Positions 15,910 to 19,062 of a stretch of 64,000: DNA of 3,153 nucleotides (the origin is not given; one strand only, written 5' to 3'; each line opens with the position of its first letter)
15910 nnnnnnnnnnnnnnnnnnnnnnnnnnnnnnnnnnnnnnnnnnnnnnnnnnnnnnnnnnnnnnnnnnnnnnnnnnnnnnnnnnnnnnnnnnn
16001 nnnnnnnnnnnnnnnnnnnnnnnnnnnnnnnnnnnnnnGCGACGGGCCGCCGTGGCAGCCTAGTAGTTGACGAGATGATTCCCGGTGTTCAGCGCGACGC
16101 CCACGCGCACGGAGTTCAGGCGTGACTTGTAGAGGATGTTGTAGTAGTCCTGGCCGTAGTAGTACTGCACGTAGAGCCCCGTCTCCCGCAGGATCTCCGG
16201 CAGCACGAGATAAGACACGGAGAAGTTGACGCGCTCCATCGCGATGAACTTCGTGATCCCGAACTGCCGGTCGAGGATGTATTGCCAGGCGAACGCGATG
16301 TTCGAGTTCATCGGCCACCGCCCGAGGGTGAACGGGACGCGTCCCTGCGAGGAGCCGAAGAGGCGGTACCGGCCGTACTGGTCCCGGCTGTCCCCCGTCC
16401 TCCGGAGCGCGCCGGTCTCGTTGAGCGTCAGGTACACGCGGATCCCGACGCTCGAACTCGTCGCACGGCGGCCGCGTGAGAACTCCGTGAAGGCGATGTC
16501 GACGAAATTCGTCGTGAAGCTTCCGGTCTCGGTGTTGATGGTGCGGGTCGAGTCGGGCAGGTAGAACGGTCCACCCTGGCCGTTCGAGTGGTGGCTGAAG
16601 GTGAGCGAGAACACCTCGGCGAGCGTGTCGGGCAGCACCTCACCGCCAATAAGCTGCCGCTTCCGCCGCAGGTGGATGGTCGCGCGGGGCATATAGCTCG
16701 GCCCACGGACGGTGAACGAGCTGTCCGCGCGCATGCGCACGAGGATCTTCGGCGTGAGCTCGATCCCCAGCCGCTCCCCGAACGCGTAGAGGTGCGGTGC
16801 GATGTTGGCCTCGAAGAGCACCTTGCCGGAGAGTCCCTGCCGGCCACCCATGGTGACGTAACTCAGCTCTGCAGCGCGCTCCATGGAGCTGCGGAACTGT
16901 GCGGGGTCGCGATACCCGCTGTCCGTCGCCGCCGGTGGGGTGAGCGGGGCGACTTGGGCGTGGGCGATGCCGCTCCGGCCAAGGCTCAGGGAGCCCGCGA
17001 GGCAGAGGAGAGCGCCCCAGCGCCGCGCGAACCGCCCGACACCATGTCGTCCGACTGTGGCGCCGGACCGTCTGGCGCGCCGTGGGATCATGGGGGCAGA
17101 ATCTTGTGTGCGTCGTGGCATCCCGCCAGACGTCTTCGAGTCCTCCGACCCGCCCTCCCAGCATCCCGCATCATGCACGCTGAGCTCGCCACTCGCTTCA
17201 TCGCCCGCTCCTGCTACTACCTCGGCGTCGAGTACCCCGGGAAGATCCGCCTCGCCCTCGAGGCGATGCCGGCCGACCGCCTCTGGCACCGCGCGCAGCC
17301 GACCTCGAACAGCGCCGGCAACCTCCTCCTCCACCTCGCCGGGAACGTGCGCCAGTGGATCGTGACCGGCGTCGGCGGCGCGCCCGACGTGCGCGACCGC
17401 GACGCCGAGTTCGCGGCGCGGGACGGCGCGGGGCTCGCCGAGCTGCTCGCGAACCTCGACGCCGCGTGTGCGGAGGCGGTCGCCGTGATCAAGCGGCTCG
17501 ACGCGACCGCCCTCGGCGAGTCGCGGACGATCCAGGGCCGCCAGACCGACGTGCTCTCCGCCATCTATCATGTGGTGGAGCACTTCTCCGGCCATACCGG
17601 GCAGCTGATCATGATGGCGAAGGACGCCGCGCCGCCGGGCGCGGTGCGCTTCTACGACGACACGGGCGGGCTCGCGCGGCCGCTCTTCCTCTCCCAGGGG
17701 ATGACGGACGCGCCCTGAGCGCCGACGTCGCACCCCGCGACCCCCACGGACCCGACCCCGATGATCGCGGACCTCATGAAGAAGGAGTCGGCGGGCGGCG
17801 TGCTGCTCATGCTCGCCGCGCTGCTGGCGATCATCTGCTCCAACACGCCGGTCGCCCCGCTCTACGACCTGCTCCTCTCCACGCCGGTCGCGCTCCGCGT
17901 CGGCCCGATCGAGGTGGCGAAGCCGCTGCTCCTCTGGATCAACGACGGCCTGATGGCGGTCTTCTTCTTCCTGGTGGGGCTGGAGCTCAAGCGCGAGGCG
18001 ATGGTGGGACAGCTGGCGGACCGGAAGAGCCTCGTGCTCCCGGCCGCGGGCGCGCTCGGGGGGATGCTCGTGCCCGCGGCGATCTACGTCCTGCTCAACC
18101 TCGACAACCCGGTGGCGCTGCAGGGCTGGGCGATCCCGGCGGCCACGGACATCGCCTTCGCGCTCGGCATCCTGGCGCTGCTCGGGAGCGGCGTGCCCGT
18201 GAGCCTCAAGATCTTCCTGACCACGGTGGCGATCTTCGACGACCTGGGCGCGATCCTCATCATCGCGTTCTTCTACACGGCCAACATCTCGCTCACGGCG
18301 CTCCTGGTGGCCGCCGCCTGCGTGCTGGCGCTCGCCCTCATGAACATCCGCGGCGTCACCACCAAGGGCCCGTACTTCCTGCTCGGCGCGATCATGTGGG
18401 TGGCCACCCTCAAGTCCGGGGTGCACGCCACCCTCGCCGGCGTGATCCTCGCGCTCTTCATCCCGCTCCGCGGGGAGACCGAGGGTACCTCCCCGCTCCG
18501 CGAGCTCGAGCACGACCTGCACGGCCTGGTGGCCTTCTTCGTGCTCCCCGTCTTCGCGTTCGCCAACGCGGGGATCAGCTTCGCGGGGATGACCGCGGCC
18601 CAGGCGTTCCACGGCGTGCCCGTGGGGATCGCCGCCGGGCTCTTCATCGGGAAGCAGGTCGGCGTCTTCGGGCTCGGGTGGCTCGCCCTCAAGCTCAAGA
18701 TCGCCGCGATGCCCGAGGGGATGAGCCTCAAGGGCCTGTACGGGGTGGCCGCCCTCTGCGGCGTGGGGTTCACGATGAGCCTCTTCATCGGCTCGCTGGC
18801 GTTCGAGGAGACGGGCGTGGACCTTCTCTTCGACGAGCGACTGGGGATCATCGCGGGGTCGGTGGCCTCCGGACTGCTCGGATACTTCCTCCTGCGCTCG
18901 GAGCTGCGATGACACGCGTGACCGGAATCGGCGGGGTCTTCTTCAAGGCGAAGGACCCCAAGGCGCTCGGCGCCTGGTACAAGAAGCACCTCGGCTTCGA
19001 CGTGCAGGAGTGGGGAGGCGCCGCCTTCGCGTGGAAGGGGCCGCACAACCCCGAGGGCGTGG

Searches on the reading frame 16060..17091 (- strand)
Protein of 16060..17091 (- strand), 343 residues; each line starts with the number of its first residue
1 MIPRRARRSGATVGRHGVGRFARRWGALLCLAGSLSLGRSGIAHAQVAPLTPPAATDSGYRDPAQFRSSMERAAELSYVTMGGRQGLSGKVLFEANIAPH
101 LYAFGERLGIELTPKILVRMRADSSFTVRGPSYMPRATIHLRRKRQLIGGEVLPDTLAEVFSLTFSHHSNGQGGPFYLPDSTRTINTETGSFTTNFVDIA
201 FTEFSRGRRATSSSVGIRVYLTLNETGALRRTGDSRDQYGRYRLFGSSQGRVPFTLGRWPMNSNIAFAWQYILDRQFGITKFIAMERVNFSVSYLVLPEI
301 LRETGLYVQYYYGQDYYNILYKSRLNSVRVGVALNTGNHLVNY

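Call 15: search_protein_families(library=pfam, proteins=[window:16060-17091:-], max_evalue=0.01)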
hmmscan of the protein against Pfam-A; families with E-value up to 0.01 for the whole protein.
window:16060-17091:- (343 aa): 0 families

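Call 52: search_protein_families(library=pfam, proteins=[window:16060-17091:-], max_evalue=10)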
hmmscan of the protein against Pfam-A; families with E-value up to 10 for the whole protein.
window:16060-17091:- (343 aa): 0 families

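Call 53: search_solved_structures(query=window:16060-17091:-, max_evalue=10, show_alignments=2)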
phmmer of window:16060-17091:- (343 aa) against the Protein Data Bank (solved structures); distinct sequences matched with E-value up to 10: 2.
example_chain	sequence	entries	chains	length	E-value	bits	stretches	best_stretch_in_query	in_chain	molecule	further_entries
8otz_A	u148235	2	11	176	0.96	12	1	217-271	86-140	ATP6V1F neighbor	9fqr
9v10_Ia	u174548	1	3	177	1.1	11.8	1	222-271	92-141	Protein SPMIP1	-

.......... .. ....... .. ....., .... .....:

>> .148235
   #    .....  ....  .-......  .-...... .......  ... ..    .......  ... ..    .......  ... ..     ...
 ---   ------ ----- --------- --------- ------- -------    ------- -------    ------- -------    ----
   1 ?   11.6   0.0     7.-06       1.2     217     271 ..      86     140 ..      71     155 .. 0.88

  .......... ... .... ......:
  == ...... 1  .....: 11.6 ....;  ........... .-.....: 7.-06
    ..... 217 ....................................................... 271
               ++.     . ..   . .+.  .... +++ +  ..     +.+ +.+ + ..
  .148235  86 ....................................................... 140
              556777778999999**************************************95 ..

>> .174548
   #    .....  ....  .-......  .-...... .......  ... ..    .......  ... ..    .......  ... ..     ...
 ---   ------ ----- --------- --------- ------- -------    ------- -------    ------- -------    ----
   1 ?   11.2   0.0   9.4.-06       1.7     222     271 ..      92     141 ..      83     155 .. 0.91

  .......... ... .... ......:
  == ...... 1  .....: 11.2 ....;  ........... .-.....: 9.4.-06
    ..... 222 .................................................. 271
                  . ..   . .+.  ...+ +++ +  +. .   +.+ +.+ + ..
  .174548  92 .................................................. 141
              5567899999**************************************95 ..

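Call 54: find_homologous_proteins(query=window:16060-17091:-)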
Query window:16060-17091:- (343 aa): 51 proteins with E <= 0.001 among 6763 candidates.
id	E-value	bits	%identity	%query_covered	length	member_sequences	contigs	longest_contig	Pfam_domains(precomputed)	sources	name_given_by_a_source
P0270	3.0e-225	765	99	100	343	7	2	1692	-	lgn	-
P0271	2.5e-176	604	83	94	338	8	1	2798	-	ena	-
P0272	1.1e-163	562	79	92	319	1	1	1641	-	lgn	-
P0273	4.4e-157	541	86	80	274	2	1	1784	-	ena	-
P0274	1.7e-145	503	80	80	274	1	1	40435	-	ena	-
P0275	1.8e-137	476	71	84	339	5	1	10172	-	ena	-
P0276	9.3e-51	191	39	83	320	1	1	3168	-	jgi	jgi:Phospholipase A1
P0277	4.2e-38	150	36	85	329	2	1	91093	-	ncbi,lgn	-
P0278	1.5e-36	145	37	84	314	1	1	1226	-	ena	-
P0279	1.8e-32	131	35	82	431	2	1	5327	-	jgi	jgi:hypothetical protein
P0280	1.4e-31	128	34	88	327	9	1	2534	-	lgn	-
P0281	2.2e-31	128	34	78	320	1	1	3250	-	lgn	-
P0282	4.6e-31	127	34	90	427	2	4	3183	-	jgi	jgi:hypothetical protein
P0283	3.7e-28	117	34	78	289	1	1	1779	-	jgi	jgi:hypothetical protein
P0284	3.1e-27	114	35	84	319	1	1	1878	-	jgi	jgi:hypothetical protein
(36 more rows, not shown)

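Call 56: search_solved_structures(query=A3, max_evalue=10, show_alignments=2)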
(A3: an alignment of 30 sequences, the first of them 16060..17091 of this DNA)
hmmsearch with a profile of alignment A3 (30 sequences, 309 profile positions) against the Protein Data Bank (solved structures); distinct sequences matched with E-value up to 10: 2.
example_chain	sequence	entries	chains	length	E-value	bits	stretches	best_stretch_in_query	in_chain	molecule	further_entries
8ofr_A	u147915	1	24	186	0.39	13.1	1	197-290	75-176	Fiber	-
8ofq_A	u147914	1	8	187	0.4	13.1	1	197-290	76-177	Fiber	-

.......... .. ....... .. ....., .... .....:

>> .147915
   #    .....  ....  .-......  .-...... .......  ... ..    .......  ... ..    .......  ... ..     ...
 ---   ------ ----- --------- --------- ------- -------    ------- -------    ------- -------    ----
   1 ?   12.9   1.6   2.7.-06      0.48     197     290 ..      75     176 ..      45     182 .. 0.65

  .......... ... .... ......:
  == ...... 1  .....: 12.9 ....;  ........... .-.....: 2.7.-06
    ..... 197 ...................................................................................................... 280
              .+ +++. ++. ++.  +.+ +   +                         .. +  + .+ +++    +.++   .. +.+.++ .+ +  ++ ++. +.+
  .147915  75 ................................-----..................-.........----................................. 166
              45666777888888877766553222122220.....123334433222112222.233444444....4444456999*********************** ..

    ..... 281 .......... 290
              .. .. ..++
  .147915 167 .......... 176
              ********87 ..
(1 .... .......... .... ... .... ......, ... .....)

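Call 57: search_protein_families(library=pfam, alignment_id=A3, max_evalue=1)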
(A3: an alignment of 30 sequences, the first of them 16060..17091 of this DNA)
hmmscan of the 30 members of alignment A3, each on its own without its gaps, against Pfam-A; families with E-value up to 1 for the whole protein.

A. member 1, window:16060-17091:- (343 aa): 0 families

B. families by the number of members that match (of 30 scanned): 3 families
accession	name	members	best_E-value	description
PF02253.21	PLA1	22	1.1e-05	Phospholipase A1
PF12208.14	DUF3601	1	0.03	Domain of unknown function (DUF3601)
PF07252.16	DUF1433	1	0.032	Protein of unknown function (DUF1433)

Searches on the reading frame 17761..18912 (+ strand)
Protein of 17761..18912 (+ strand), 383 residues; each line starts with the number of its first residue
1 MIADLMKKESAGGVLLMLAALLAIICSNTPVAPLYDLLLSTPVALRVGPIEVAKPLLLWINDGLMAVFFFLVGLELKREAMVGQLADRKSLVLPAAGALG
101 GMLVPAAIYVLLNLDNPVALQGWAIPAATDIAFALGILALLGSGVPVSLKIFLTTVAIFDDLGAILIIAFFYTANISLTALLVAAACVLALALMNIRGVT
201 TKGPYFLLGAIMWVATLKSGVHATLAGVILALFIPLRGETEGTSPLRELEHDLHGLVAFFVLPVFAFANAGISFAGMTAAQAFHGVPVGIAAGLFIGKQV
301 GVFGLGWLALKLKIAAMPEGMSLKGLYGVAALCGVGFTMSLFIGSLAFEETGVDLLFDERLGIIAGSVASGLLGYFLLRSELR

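Call 15: search_protein_families(library=pfam, proteins=[window:17761-18912:+], max_evalue=0.01)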
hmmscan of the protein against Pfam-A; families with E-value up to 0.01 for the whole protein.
window:17761-18912:+ (383 aa): 1 family
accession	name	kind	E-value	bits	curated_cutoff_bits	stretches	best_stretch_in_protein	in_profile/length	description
PF06965.17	Na_H_antiport_1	-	3.5e-141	470.9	23.5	1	5-378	3-374/374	Na+/H+ antiporter 1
